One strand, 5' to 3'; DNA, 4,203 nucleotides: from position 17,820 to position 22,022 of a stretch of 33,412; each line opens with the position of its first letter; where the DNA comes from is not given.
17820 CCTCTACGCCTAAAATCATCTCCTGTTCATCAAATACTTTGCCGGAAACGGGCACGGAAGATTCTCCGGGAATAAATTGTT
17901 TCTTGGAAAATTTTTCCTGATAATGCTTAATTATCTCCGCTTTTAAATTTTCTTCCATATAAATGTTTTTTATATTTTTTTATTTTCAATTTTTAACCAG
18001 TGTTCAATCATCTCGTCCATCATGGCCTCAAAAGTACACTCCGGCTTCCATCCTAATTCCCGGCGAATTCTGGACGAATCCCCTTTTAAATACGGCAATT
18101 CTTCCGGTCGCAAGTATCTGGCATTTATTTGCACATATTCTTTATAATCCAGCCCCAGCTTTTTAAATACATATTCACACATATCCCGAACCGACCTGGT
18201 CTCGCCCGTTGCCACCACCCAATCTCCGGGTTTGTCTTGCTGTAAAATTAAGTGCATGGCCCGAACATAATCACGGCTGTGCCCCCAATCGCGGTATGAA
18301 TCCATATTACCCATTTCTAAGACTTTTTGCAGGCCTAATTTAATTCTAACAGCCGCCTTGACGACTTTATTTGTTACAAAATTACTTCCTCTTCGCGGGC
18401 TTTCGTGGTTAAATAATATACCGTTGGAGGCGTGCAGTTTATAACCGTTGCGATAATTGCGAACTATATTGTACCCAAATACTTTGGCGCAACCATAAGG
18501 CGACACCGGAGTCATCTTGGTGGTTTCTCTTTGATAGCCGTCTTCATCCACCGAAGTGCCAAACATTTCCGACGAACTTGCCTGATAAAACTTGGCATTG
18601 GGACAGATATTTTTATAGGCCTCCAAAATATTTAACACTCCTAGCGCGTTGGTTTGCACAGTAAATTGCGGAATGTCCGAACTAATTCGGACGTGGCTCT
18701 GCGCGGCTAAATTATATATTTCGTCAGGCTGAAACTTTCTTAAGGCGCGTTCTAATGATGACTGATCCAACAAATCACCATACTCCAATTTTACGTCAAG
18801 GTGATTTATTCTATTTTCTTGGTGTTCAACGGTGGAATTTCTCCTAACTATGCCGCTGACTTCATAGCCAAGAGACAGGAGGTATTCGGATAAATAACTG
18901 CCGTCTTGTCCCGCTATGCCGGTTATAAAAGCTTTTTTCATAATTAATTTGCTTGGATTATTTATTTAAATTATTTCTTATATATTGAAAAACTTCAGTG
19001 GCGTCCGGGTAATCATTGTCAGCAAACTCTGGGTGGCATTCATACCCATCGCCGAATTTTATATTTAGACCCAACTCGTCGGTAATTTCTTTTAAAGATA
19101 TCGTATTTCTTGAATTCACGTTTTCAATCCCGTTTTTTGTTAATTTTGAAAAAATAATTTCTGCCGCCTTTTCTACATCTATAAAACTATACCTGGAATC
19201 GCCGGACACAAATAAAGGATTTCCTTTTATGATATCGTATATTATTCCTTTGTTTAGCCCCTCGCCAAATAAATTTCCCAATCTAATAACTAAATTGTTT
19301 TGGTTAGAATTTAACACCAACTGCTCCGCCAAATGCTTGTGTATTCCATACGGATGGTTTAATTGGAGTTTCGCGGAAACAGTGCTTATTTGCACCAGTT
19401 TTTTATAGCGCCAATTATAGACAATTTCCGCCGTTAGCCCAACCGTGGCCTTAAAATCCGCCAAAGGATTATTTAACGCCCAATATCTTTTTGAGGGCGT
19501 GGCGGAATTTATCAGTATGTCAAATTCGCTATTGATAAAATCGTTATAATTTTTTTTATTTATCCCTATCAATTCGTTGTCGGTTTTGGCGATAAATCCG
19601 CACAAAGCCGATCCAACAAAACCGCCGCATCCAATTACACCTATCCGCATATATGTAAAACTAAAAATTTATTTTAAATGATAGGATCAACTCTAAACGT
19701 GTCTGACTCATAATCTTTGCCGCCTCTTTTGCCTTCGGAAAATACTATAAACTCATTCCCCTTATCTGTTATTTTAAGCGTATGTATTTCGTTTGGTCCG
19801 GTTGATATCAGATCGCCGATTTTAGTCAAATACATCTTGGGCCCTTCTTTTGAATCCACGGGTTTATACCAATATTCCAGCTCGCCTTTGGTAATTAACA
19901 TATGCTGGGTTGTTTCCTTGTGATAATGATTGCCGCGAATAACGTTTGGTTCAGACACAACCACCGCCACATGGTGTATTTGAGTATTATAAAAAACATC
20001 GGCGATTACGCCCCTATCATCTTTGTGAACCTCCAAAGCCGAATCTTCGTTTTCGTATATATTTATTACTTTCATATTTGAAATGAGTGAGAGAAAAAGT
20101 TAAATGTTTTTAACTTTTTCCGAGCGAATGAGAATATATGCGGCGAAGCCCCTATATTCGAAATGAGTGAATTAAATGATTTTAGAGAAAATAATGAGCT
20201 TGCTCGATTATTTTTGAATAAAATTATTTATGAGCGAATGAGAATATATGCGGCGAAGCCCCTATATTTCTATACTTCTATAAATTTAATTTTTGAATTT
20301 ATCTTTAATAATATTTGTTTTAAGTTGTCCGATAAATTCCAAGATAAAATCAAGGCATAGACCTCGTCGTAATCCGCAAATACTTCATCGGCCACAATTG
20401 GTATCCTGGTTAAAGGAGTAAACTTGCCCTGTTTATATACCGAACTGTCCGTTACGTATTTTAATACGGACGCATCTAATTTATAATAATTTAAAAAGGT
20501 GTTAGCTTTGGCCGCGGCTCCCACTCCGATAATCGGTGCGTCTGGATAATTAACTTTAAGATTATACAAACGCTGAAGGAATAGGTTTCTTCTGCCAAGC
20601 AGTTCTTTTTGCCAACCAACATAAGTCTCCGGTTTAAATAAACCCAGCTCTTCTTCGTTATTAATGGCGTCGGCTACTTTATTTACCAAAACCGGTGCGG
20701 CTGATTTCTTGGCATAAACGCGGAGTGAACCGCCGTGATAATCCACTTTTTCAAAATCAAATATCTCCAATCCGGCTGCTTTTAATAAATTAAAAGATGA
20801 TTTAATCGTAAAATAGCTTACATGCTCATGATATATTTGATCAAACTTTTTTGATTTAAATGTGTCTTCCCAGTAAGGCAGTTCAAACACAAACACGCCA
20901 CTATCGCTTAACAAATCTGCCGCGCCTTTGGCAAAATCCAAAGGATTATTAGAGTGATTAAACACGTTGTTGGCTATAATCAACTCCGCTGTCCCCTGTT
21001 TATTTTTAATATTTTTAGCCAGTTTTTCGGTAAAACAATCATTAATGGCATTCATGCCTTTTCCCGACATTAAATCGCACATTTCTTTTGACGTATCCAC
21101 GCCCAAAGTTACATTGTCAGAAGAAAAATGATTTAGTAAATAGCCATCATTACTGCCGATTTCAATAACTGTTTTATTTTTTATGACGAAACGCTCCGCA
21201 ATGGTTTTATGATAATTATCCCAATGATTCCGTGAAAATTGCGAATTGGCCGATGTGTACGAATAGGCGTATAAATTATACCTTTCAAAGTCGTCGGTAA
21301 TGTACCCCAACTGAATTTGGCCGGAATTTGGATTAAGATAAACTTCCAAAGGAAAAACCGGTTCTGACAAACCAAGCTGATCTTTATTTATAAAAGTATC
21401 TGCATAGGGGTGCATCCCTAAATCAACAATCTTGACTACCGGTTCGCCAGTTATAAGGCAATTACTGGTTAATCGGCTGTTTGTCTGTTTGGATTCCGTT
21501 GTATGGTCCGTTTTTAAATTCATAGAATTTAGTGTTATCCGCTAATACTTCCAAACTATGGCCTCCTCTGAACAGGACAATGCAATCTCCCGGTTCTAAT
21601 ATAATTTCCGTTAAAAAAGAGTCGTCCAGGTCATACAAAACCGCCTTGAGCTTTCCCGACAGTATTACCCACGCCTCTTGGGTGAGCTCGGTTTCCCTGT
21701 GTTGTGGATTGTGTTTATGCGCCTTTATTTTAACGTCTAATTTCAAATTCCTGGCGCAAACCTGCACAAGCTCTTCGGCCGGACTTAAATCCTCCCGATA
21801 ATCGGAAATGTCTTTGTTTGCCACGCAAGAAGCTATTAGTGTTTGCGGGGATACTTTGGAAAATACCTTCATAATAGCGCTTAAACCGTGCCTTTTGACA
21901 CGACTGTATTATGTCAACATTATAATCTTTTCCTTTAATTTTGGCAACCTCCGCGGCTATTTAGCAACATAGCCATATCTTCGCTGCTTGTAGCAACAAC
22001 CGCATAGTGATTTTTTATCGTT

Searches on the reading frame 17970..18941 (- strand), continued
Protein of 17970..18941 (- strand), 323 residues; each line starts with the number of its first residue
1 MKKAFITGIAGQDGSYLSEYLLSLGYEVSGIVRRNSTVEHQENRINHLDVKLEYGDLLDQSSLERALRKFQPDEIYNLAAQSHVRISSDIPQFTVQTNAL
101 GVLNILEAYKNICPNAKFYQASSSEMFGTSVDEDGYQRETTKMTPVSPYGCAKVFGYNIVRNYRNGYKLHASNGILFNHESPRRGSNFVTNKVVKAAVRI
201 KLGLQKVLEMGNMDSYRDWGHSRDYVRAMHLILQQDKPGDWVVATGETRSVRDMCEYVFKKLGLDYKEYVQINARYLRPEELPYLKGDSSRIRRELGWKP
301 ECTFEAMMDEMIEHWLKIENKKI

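Call 44: find_encoding_contigs(protein=P0242, flank=10000, max_places=2)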
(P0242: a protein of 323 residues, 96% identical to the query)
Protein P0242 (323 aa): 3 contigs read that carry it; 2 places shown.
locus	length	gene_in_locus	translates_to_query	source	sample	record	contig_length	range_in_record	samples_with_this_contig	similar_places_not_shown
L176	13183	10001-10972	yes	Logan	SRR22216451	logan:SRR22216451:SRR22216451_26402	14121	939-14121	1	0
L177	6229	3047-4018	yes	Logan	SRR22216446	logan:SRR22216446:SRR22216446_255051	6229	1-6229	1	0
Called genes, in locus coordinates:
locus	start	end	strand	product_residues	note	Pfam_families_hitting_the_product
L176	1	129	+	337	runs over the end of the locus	PF00682:HMGL-like, PF07836:DmpG_comm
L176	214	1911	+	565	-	PF02776:TPP_enzyme_N, PF00205:TPP_enzyme_M, PF02775:TPP_enzyme_C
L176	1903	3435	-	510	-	PF14010:PEPcase_2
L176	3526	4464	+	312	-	PF01370:Epimerase, PF04321:RmlD_sub_bind, PF16363:GDP_Man_Dehyd (weak)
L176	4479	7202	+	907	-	-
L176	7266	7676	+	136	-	-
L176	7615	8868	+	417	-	PF08421:Methyltransf_13, PF13489:Methyltransf_23, PF13847:Methyltransf_31 (weak), PF08241:Methyltransf_11, PF08242:Methyltransf_12, PF13649:Methyltransf_25 (weak), PF08484:Methyltransf_14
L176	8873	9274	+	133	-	PF14667:Polysacc_synt_C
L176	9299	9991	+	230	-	PF01370:Epimerase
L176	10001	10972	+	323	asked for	PF01370:Epimerase, PF02719:Polysacc_synt_2 (weak), PF04321:RmlD_sub_bind, PF16363:GDP_Man_Dehyd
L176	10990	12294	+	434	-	PF01041:DegT_DnrJ_EryC1, PF00266:Aminotran_5 (weak), PF01053:Cys_Met_Meta_PP, PF01212:Beta_elim_lyase (faint)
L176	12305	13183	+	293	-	?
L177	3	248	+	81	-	?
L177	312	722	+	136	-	-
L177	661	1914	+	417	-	PF08421:Methyltransf_13, PF13489:Methyltransf_23, PF13847:Methyltransf_31 (weak), PF08241:Methyltransf_11, PF08242:Methyltransf_12, PF13649:Methyltransf_25 (weak), PF08484:Methyltransf_14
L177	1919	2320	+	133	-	PF14667:Polysacc_synt_C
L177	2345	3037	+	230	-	PF01370:Epimerase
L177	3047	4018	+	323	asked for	PF01370:Epimerase, PF02719:Polysacc_synt_2 (weak), PF04321:RmlD_sub_bind, PF16363:GDP_Man_Dehyd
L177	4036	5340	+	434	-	PF01041:DegT_DnrJ_EryC1, PF00266:Aminotran_5 (weak), PF01053:Cys_Met_Meta_PP, PF01212:Beta_elim_lyase (faint)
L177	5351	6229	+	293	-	?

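Call 45: find_encoding_contigs(protein=P0246, flank=10000, max_places=1)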
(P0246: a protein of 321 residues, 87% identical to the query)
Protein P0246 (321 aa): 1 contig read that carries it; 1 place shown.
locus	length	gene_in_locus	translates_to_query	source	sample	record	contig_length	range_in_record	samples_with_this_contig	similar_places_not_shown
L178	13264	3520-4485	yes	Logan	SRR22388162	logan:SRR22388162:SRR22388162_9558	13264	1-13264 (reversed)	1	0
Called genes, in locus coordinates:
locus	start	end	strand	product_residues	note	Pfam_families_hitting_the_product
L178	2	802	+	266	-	?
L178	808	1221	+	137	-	-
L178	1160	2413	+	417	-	PF08421:Methyltransf_13 (weak), PF13489:Methyltransf_23, PF08241:Methyltransf_11 (weak), PF08242:Methyltransf_12, PF08484:Methyltransf_14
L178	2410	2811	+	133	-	PF14667:Polysacc_synt_C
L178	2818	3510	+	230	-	PF01370:Epimerase (weak)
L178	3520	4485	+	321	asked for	PF01370:Epimerase, PF02719:Polysacc_synt_2 (weak), PF04321:RmlD_sub_bind, PF16363:GDP_Man_Dehyd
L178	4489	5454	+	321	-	PF04321:RmlD_sub_bind, PF01370:Epimerase, PF16363:GDP_Man_Dehyd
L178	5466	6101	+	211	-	-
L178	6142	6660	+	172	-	-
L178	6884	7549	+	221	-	-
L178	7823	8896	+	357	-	PF01370:Epimerase, PF16363:GDP_Man_Dehyd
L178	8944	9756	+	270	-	PF00456:Transketolase_N, PF13292:DXP_synthase_N (faint), PF00676:E1_dh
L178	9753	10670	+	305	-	PF02779:Transket_pyr, PF02780:Transketolase_C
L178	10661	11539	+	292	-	PF01118:Semialdhyde_dh, PF01408:GFO_IDH_MocA (faint), PF09290:AcetDehyd-dimer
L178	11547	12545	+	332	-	PF00682:HMGL-like, PF07836:DmpG_comm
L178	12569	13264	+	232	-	?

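Call 46: search_protein_families(library=ncbifam, proteins=[L178:7823-8896:+, L178:4489-5454:+, L178:5466-6101:+, L178:6142-6660:+, L178:6884-7549:+, L178:2-802:+], max_evalue=0.000001)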
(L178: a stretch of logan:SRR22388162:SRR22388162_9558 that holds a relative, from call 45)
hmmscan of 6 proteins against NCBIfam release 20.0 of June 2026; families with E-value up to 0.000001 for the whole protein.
L178:7823-8896:+ (357 aa): 9 families
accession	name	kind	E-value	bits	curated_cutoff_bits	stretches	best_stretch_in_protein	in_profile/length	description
TIGR01472.1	gmd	equivalog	8.4e-178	590.7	415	1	16-353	1-340/342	GDP-mannose 4,6-dehydratase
TIGR04180.1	EDH_00030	hypoth_equivalog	4.6e-31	108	475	1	19-338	2-296/297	NAD-dependent 4,6-dehydratase LegB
TIGR01181.1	dTDP_gluc_dehyt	equivalog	2.6e-27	95.8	365.1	1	19-343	3-303/321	dTDP-glucose 4,6-dehydratase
TIGR02622.1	CDP_4_6_dhtase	equivalog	1.1e-22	80.7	278.45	1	15-347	4-326/352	CDP-glucose 4,6-dehydratase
TIGR01179.1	galE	equivalog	5e-19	68.3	262.3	1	18-279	2-273/332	UDP-glucose 4-epimerase GalE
NF007582.0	PRK10217.1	equivalog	3.6e-13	49.4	698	1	17-340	3-320/355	dTDP-glucose 4,6-dehydratase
NF011728.1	PRK15181.1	equivalog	2.4e-12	46.5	760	1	7-250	7-247/348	Vi polysaccharide biosynthesis UDP-N-acetylglucosaminuronic acid C-4 epimerase TviC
NF007490.0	PRK10084.1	subfamily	4.8e-11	42.3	649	1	19-265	4-260/361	dTDP-glucose 4,6-dehydratase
NF007956.0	PRK10675.1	subfamily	5.1e-08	32.4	394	1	17-184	2-165/338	UDP-glucose 4-epimerase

L178:4489-5454:+ (321 aa): 6 families
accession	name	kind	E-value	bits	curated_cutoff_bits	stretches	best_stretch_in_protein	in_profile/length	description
NF047922.1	GDPFucSynFcl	equivalog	1.2e-147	491.3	500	1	9-320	2-304/308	GDP-L-fucose synthase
TIGR01179.1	galE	equivalog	1.7e-18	66.6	262.3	1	44-320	53-328/332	UDP-glucose 4-epimerase GalE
TIGR04180.1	EDH_00030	hypoth_equivalog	2e-18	66.5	475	1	47-280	58-267/297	NAD-dependent 4,6-dehydratase LegB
TIGR01181.1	dTDP_gluc_dehyt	equivalog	2.6e-15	56.3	365.1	1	46-320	58-314/321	dTDP-glucose 4,6-dehydratase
NF007490.0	PRK10084.1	subfamily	4.1e-08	32.6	649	0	135-320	161-337/361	dTDP-glucose 4,6-dehydratase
TIGR02197.1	heptose_epim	equivalog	2.8e-07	30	274.6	0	12-316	1-312/316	ADP-glyceromanno-heptose 6-epimerase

L178:5466-6101:+ (211 aa): 0 families

L178:6142-6660:+ (172 aa): 0 families

L178:6884-7549:+ (221 aa): 0 families

L178:2-802:+ (266 aa): 2 families
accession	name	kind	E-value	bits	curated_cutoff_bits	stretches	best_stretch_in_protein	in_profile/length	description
NF040959.1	MamA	equivalog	8.2e-10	38.5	200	1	121-243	53-168/204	magnetosome protein MamA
TIGR02917.1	PEP_TPR_lipo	equivalog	5.2e-07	27.9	312.2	0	163-239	380-456/899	XrtA/PEP-CTERM system TPR-repeat protein PrsT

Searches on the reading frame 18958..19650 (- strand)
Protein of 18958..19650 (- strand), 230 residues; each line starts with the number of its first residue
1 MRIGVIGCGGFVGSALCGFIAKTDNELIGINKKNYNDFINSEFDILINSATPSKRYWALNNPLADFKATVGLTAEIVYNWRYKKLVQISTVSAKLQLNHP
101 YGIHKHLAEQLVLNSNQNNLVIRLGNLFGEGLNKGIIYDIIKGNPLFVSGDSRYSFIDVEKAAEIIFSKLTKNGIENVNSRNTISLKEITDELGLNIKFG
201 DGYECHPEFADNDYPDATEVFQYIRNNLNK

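Call 5: search_protein_families(library=ncbifam, proteins=[window:18958-19650:-], max_evalue=0.001)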
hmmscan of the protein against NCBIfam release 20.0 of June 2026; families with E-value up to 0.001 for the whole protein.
window:18958-19650:- (230 aa): 3 families
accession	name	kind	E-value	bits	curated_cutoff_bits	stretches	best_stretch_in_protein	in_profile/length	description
NF050030.1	thlkprotThyD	equivalog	7.1e-05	22.1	400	0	111-197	159-250/305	thylakoid membrane protein ThyD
NF042423.1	oxyalk_red_Shew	equivalog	7.4e-05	22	580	0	3-38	11-46/331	2-alkyl-3-oxoalkanoate reductase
NF042422.1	oxyalk_red_OleD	equivalog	0.00032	20.2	580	0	1-37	1-37/329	2-alkyl-3-oxoalkanoate reductase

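Call 6: search_protein_families(library=pfam, proteins=[window:18958-19650:-], max_evalue=0.001)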
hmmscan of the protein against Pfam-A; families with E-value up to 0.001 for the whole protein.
window:18958-19650:- (230 aa): 2 families
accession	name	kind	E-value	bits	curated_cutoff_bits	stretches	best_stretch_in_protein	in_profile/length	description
PF01370.27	Epimerase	-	2.1e-11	44.2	20.9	1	5-172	3-227/240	NAD dependent epimerase/dehydratase family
PF04321.23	RmlD_sub_bind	-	0.00031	20.4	27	0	101-134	125-161/287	RmlD substrate binding domain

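Call 66: search_solved_structures(query=window:18961-19650:-, max_evalue=0.01)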
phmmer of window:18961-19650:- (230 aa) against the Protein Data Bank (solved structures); distinct sequences matched with E-value up to 0.01: 1.
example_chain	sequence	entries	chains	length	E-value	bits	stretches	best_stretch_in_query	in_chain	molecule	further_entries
8rdg_A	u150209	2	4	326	0.007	19.3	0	95-190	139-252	SDR family NAD(P)-dependent oxidoreductase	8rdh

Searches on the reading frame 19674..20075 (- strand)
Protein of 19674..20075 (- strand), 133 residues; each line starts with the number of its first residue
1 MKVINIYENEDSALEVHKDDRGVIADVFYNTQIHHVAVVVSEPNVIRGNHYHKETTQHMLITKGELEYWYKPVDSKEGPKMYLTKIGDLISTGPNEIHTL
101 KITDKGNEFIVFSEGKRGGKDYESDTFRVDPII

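Call 5: search_protein_families(library=ncbifam, proteins=[window:19674-20075:-], max_evalue=0.001)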
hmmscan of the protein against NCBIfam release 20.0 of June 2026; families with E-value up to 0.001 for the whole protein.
window:19674-20075:- (133 aa): 1 family
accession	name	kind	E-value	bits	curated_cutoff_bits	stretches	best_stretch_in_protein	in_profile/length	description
NF047837.1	UDPAcbARedWbcJ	equivalog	1.8e-06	27.1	500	1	14-108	251-344/372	UDP-2-acetamido-2,6-beta-L-arabino-hexul-4-ose reductase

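Call 6: search_protein_families(library=pfam, proteins=[window:19674-20075:-], max_evalue=0.001)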
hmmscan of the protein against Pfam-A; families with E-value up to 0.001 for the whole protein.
window:19674-20075:- (133 aa): 1 family
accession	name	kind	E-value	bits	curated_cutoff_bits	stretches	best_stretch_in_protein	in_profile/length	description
PF14667.12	Polysacc_synt_C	-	1.7e-09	38.2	28.7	1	17-84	1-68/111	Polysaccharide biosynthesis C-terminal domain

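Call 67: search_solved_structures(query=window:19677-20075:-, max_evalue=0.01)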
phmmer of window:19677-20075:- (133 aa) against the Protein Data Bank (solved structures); distinct sequences matched with E-value up to 0.01: 2.
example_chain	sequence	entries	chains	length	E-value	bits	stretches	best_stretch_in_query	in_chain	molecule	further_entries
4yrd_A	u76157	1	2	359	0.0023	21.2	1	15-83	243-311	Capsular polysaccharide synthesis enzyme Cap5F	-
2zkl_A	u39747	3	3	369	0.0024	21.1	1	15-83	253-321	Capsular polysaccharide synthesis enzyme Cap5F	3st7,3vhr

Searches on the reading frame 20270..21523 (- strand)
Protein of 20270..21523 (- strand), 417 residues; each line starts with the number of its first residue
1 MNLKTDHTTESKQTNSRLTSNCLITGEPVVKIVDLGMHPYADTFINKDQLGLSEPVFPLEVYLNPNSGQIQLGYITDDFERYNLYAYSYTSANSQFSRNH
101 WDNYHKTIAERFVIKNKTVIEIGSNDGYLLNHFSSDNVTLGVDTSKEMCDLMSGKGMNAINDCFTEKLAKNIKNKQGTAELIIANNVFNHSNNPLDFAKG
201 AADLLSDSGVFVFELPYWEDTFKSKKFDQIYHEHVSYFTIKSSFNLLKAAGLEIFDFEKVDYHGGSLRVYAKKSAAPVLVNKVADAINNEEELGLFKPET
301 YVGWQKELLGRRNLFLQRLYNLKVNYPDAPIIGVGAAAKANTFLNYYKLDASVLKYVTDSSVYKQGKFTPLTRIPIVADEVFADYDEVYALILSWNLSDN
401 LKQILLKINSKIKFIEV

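Call 5: search_protein_families(library=ncbifam, proteins=[window:20270-21523:-], max_evalue=0.001)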
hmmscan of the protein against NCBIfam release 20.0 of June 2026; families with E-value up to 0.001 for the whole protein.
window:20270-21523:- (417 aa): 3 families
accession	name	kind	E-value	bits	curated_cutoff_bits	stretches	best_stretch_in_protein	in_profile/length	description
TIGR01983.1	UbiG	equivalog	0.00033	20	102.95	0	100-213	45-151/228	bifunctional 2-polyprenyl-6-hydroxyphenol methylase/3-demethylubiquinol 3-O-methyltransferase UbiG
TIGR02072.1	BioC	equivalog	0.00043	20.2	184.95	1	113-247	32-167/244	malonyl-ACP O-methyltransferase BioC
TIGR04345.1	ovoA_Cterm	equivalog_domain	0.00055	19.5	170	0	164-225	120-182/242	putative 4-mercaptohistidine N1-methyltransferase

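Call 6: search_protein_families(library=pfam, proteins=[window:20270-21523:-], max_evalue=0.001)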
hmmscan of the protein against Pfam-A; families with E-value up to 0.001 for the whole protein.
window:20270-21523:- (417 aa): 6 families
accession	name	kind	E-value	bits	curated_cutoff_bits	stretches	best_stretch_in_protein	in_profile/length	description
PF08484.17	Methyltransf_14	-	1.7e-30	106.3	23.5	1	262-405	2-145/160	C-methyltransferase C-terminal domain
PF13489.12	Methyltransf_23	-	4.5e-16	59.5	27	1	114-254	21-161/164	Methyltransferase domain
PF08421.16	Methyltransf_13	-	2.1e-08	34.6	31.3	1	22-77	1-57/62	Putative zinc binding domain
PF08242.18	Methyltransf_12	-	1.5e-06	29.2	30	1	120-211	1-98/98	Methyltransferase domain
PF08241.18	Methyltransf_11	-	1.3e-05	26.2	21.2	1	121-213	2-95/95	Methyltransferase domain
PF13649.12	Methyltransf_25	-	0.001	20.2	27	0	119-209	1-97/97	Methyltransferase domain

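Call 68: search_solved_structures(query=window:20273-21523:-, max_evalue=0.001)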
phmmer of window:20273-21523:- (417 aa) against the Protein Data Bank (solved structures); distinct sequences matched with E-value up to 0.001: 10.
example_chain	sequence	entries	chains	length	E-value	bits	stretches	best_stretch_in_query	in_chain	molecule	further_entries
4rv9_A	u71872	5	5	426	2.7e-50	174.7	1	17-400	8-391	D-mycarose 3-C-methyltransferase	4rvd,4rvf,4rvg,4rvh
5t64_A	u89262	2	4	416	1.1e-38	136.4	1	14-401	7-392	Sugar 3-C-methyl transferase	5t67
5t6b_A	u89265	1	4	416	1.1e-37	133.1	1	14-401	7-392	Sugar 3-C-methyl transferase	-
3ndi_A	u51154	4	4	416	6.6e-37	130.6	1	21-401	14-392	Methyltransferase | TcaB9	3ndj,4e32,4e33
4e2y_A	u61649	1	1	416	1.7e-36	129.2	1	21-401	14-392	TcaB9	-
4e31_A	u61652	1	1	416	2.2e-36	128.8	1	21-401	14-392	TcaB9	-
4e2x_A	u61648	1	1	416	2.4e-36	128.7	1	21-401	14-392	TcaB9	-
4e2w_A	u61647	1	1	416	4.8e-36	127.7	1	21-401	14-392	TcaB9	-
4e2z_A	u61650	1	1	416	6.2e-36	127.4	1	21-401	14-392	TcaB9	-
4e30_A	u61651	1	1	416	1.3e-35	126.3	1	21-401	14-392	TcaB9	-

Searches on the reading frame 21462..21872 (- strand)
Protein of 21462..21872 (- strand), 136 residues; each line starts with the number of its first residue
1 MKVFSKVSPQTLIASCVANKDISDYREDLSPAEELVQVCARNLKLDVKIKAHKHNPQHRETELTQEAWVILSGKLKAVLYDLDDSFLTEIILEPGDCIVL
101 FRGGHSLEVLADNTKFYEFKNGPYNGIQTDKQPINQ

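Call 5: search_protein_families(library=ncbifam, proteins=[window:21462-21872:-], max_evalue=0.001)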
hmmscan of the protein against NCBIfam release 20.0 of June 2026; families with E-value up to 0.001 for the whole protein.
window:21462-21872:- (136 aa): 1 family
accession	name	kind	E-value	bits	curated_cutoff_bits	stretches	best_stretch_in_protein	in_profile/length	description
TIGR04366.1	cupin_WbuC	subfamily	1.1e-08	35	42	1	35-130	33-125/132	WbuC family cupin fold metalloprotein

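Call 6: search_protein_families(library=pfam, proteins=[window:21462-21872:-], max_evalue=0.001)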
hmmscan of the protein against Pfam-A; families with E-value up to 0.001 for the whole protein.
window:21462-21872:- (136 aa): 0 families
